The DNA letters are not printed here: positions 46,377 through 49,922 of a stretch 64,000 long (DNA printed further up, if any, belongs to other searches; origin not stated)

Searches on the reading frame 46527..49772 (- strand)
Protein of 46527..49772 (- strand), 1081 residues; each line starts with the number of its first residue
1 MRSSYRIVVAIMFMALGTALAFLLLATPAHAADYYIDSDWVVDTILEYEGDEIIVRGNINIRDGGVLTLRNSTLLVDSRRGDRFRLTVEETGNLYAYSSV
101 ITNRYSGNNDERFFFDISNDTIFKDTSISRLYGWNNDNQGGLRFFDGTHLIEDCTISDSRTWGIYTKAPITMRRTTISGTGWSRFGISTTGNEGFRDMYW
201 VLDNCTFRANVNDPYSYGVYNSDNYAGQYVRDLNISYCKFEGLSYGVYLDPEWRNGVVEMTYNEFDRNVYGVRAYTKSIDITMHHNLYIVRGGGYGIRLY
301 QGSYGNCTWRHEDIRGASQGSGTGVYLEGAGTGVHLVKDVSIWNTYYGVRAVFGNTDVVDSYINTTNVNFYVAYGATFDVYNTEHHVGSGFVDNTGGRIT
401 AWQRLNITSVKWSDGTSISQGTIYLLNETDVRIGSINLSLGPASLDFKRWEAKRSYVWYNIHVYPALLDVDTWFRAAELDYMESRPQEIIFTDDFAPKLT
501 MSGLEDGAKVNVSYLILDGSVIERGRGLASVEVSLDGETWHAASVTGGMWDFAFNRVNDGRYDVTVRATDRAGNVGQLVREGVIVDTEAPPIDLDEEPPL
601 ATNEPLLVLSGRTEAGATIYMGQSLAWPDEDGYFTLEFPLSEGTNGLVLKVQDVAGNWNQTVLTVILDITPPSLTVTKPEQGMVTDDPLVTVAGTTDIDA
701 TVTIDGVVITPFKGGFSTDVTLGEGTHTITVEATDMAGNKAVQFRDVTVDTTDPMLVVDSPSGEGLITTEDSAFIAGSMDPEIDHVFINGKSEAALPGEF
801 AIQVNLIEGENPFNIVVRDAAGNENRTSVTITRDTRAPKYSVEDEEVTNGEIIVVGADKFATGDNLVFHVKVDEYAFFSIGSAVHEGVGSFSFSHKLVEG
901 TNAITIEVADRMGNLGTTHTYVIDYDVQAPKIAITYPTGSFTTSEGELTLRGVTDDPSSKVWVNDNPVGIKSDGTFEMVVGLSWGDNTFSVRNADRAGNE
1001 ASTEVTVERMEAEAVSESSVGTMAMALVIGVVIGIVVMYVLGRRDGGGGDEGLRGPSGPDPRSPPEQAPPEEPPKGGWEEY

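Call 17: search_protein_families(library=pfam, proteins=[window:46527-49772:-], max_evalue=0.01)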
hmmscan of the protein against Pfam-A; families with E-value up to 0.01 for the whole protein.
window:46527-49772:- (1081 aa): 10 families
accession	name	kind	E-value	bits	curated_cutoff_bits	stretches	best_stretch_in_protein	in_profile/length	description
PF09136.16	Glucodextran_B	-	1.1e-45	153.8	27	3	930-1009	1-81/83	Glucodextranase, domain B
PF19077.6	Big_13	-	1.7e-27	96.3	27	2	529-587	41-102/102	Bacterial Ig-like domain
PF13229.12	Beta_helix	-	4.4e-13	49.6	25.9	3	138-286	22-156/158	Right handed beta helix region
PF13750.12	Big_3_3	-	2.2e-08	34.3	27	0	640-702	12-72/157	Bacterial Ig-like domain (group 3)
PF17957.7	Big_7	-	0.00025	22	24.1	0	498-566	2-70/70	Bacterial Ig domain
PF12733.13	Cadherin-like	-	0.00028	21.7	24.2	0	690-745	29-83/89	Cadherin-like beta sandwich domain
PF15418.12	DUF4625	-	0.00042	21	27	0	557-581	103-127/131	Domain of unknown function (DUF4625)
PF16370.11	MetallophosC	-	0.00044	20.8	29.7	0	720-740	147-167/168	C terminal of Calcineurin-like phosphoesterase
PF18981.6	InlK_D3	-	0.0014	19.1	25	0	696-743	24-68/75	Internalin K domain (D3/D4)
PF00801.26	PKD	-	0.0036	17.7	23.5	0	724-743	56-75/80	PKD domain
